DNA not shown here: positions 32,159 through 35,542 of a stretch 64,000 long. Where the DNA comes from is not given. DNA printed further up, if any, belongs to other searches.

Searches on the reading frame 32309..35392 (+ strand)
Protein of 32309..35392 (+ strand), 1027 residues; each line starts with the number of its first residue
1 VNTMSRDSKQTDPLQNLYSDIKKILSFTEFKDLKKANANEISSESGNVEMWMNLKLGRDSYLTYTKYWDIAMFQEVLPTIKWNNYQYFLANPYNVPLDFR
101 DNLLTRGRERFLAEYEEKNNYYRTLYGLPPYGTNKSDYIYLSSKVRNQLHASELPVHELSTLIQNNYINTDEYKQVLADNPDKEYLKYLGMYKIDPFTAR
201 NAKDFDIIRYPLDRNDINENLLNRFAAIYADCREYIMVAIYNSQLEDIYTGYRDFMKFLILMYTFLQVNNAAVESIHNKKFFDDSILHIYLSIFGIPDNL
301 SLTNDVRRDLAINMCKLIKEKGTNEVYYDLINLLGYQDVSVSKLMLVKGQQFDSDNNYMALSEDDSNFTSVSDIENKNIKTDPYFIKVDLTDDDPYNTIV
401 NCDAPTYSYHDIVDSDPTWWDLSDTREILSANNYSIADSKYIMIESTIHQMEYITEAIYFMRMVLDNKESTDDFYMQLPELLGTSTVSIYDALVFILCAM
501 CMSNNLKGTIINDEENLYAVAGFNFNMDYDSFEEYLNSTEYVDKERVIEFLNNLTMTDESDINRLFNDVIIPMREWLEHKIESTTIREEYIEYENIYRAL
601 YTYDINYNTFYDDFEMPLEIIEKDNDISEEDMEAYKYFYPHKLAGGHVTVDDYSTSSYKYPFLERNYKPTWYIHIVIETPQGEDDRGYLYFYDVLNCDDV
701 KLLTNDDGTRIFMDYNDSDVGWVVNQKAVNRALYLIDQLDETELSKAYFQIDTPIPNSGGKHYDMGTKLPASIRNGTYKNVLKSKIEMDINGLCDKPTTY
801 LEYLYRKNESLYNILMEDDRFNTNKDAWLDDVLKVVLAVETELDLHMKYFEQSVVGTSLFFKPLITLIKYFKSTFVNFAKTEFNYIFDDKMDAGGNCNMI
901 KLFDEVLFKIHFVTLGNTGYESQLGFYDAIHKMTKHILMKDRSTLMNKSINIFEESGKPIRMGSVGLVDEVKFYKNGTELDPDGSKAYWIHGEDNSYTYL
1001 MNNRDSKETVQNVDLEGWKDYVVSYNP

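Call 48: search_protein_families(library=phrogs, proteins=[window:32309-35392:+], max_evalue=0.00001)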
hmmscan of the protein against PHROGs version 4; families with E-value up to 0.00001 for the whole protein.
window:32309-35392:+ (1027 aa): 1 family
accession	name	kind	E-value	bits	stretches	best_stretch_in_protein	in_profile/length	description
phrog_20751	-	head and packaging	3e-24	86.4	1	172-622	63-506/739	virion structural protein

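Call 69: find_related_loci(query=window:32309-35392:+, collection=viral_contigs, flank=10000)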
Query window:32309-35392:+ (1027 aa) in viral_contigs; peptide patterns used: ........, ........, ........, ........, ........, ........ (x = any residue, [..] = any of these).
3 stretches matched a pattern, but none encodes a relative of the query by tblastn (E <= 1e-3).
